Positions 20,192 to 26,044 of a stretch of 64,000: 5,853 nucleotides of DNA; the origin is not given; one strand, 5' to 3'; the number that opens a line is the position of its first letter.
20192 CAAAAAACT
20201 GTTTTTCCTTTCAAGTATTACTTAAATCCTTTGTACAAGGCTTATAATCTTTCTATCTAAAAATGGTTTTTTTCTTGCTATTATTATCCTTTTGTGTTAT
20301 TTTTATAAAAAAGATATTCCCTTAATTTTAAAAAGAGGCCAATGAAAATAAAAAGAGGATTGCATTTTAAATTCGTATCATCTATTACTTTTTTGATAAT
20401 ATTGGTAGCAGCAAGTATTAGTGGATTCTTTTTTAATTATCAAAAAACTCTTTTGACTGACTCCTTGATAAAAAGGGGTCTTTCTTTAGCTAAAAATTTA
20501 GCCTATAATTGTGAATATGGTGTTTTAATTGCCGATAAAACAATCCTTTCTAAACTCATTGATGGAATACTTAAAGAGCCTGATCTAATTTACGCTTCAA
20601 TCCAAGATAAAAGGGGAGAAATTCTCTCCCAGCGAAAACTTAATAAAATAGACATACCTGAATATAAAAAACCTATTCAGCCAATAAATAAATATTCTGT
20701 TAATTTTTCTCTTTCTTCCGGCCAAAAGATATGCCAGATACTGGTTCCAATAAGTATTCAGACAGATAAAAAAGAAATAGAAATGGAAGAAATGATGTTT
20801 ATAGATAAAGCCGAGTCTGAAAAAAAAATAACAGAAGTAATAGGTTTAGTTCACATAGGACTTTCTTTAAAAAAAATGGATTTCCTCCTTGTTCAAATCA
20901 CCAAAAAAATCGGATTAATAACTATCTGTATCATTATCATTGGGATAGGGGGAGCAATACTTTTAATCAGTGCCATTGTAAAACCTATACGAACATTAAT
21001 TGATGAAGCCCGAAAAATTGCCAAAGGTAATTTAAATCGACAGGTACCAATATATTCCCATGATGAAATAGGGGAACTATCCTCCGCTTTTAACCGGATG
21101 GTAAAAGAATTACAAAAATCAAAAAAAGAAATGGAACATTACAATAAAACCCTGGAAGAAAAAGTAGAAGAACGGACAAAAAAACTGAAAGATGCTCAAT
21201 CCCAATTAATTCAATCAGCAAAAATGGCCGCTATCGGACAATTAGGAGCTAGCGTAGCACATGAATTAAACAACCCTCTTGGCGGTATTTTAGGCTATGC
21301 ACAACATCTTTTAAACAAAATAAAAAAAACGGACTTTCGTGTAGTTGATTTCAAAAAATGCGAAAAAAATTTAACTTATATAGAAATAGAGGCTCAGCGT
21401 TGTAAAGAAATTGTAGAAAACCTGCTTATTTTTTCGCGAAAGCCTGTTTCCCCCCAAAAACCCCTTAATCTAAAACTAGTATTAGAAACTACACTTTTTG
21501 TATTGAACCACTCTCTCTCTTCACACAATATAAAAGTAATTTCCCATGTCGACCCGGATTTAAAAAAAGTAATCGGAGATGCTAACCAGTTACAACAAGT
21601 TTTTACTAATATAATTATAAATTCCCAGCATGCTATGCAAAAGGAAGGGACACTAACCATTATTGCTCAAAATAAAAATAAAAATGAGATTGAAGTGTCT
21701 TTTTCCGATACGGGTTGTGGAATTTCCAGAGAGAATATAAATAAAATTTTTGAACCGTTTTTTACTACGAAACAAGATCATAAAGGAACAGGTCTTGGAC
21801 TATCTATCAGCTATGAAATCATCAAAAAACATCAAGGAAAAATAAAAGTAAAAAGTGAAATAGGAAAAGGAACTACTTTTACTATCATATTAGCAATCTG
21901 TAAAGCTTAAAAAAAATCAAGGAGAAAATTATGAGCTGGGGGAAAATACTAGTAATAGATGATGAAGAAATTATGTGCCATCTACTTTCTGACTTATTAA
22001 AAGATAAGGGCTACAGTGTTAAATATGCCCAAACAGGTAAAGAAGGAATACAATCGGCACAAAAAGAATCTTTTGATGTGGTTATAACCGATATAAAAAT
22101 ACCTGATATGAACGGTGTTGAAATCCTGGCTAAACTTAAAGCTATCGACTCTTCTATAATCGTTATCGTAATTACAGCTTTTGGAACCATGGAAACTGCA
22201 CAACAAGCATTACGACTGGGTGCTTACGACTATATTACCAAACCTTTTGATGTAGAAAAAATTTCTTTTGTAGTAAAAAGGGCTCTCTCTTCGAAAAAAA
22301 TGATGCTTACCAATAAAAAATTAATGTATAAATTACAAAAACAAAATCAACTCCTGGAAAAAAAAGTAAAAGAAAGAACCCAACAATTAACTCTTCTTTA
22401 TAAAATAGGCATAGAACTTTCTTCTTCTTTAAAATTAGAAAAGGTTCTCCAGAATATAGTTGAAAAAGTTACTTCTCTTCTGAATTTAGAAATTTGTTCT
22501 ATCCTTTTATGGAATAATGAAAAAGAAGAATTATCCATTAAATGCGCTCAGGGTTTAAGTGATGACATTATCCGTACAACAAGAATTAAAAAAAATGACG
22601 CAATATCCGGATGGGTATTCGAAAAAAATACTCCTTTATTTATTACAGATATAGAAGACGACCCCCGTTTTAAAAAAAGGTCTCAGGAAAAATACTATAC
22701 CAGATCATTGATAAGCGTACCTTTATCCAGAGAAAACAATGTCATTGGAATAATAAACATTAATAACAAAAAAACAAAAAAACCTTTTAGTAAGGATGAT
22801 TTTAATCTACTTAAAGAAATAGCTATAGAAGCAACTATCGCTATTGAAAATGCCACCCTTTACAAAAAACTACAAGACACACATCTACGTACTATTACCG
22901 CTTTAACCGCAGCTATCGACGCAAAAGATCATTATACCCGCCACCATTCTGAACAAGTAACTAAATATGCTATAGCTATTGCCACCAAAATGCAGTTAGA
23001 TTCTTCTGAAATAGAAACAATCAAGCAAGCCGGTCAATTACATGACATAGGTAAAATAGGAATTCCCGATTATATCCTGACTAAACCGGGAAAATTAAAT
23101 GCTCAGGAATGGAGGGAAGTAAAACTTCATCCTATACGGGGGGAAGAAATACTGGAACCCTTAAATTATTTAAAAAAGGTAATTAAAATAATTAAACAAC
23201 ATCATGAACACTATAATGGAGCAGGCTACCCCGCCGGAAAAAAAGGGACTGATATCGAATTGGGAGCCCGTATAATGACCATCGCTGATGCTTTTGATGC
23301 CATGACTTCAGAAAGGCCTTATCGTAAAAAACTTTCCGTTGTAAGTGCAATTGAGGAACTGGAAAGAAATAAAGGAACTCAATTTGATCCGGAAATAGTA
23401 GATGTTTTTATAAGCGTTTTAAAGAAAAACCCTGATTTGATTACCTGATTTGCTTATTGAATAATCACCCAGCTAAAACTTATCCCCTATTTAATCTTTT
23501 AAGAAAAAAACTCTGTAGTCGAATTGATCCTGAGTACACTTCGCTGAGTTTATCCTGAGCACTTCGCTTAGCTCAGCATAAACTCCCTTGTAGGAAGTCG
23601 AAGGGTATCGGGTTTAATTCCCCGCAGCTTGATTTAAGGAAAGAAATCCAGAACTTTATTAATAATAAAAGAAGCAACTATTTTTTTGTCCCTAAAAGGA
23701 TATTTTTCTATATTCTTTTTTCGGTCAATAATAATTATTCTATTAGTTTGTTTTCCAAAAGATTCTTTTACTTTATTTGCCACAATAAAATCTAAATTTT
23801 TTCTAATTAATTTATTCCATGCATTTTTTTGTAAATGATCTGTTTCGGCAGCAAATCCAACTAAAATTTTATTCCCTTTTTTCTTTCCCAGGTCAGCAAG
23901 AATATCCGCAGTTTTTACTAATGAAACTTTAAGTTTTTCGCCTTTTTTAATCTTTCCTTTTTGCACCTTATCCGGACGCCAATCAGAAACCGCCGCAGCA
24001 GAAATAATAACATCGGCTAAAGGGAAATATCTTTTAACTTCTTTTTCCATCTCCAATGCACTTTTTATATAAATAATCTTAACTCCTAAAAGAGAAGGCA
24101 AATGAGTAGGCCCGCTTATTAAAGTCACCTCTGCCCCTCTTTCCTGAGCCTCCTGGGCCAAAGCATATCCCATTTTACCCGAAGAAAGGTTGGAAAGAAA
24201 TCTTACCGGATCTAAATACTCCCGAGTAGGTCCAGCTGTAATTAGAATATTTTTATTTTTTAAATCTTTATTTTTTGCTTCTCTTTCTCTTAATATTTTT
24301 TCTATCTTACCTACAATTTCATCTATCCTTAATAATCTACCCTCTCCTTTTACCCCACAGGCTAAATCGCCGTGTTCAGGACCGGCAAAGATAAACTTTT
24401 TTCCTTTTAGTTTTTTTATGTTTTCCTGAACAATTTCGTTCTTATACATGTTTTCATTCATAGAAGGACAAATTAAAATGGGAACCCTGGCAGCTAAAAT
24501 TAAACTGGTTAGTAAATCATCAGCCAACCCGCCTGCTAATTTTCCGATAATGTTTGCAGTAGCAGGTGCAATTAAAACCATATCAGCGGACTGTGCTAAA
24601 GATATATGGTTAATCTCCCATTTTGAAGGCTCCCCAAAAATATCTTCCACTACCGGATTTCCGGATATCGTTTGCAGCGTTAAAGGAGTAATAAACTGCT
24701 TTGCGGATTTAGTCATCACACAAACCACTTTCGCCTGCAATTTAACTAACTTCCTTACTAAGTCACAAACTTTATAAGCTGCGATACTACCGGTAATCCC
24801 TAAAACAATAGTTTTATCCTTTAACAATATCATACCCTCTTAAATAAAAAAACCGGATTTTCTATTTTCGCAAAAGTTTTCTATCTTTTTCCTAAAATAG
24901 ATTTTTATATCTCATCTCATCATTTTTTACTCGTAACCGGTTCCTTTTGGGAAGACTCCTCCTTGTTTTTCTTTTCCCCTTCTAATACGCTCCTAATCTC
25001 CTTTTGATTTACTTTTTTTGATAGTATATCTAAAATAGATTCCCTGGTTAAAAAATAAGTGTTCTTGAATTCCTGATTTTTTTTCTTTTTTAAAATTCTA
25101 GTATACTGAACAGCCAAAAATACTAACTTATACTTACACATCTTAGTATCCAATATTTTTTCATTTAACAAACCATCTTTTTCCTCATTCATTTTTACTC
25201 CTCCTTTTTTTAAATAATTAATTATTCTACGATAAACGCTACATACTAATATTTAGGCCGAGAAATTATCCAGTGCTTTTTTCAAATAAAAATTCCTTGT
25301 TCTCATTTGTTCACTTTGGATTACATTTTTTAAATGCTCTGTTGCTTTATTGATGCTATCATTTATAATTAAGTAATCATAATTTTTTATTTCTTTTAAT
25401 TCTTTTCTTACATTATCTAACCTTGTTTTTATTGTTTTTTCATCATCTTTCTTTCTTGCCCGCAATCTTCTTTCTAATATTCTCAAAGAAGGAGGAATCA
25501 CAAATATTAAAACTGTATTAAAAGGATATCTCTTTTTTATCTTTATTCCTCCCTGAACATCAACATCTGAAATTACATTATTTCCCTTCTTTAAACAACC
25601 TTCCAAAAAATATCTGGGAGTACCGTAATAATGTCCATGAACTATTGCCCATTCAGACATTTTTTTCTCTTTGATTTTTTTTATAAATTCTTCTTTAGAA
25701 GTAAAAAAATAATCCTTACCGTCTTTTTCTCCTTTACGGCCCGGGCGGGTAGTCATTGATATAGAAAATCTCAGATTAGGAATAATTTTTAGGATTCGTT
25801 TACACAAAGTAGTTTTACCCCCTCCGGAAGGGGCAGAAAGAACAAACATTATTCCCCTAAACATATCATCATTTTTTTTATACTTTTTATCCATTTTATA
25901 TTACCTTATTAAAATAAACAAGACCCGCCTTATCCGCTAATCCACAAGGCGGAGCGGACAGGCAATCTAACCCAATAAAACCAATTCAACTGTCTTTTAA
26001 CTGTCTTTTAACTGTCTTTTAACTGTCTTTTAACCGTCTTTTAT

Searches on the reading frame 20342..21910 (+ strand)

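Call 77: search_protein_families(library=pfam, proteins=[window:20342-21910:+], max_evalue=0.00001)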
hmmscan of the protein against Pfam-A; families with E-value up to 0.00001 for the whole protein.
window:20342-21910:+ (522 aa): 4 families
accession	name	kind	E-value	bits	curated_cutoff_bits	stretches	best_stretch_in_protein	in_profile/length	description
PF02518.31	HATPase_c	-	9.8e-27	94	26.4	1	412-517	1-107/111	Histidine kinase-, DNA gyrase B-, and HSP90-like ATPase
PF00672.30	HAMP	-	6.9e-17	62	25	1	207-258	1-52/53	HAMP domain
PF00512.31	HisKA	-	1e-10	42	26.9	1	299-367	3-63/66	His Kinase A (phospho-acceptor) domain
PF09984.15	sCache_4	-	4.4e-06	27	22.1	1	38-179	7-137/145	Single cache domain 4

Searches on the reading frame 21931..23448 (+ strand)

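Call 77: search_protein_families(library=pfam, proteins=[window:21931-23448:+], max_evalue=0.00001)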
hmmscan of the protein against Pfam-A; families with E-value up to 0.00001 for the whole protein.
window:21931-23448:+ (505 aa): 6 families
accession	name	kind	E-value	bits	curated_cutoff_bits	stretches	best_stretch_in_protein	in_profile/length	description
PF13487.12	HD_5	-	3.3e-43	147.8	27.2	1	327-489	5-170/170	HD domain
PF00072.30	Response_reg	-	4.3e-31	107.8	30.2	1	6-112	1-107/111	Response regulator receiver domain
PF01966.28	HD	-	4.7e-20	72.5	22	1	338-458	3-116/116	HD domain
PF01590.32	GAF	-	1.8e-17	64.5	22.4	1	169-305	2-133/133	GAF domain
PF13185.12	GAF_2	-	6.2e-16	59.3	28.6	1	169-306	4-136/136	GAF domain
PF13492.12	GAF_3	-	1.3e-13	52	27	1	169-307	2-129/129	GAF domain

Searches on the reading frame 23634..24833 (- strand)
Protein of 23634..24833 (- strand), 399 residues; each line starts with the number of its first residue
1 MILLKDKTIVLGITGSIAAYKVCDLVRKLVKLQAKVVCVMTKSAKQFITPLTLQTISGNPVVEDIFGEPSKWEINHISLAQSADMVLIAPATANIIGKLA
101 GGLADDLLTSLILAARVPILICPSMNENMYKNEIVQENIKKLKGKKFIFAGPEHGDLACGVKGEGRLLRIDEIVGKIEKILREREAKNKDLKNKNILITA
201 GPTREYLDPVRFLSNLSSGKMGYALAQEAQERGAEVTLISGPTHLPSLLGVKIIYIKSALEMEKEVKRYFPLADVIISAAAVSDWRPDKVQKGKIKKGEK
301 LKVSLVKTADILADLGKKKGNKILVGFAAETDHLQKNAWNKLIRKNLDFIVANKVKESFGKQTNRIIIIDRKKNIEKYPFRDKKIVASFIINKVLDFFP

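Call 77: search_protein_families(library=pfam, proteins=[window:23634-24833:-], max_evalue=0.00001)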
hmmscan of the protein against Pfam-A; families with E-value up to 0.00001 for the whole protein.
window:23634-24833:- (399 aa): 2 families
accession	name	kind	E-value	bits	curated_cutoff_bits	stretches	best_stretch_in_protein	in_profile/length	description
PF04127.22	DFP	-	7.9e-69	231.6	22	1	191-369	1-186/186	DNA/pantothenate metabolism flavoprotein C-terminal domain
PF02441.25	Flavoprotein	-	1.4e-35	122.7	22.7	1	7-179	1-160/162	Flavoprotein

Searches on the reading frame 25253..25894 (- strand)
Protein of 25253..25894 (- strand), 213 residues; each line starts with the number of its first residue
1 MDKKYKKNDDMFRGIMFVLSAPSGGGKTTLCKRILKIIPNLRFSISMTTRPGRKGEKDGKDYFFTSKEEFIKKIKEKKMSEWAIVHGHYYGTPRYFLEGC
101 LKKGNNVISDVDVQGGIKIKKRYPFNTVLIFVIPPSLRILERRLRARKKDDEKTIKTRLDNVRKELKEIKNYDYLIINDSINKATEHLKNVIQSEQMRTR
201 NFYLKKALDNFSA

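Call 77: search_protein_families(library=pfam, proteins=[window:25253-25894:-], max_evalue=0.00001)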
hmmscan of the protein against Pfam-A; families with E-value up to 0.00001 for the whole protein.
window:25253-25894:- (213 aa): 1 family
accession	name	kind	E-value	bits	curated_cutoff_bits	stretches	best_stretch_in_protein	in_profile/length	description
PF00625.27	Guanylate_kin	-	8.4e-43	146.6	25.2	1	17-194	5-181/182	Guanylate kinase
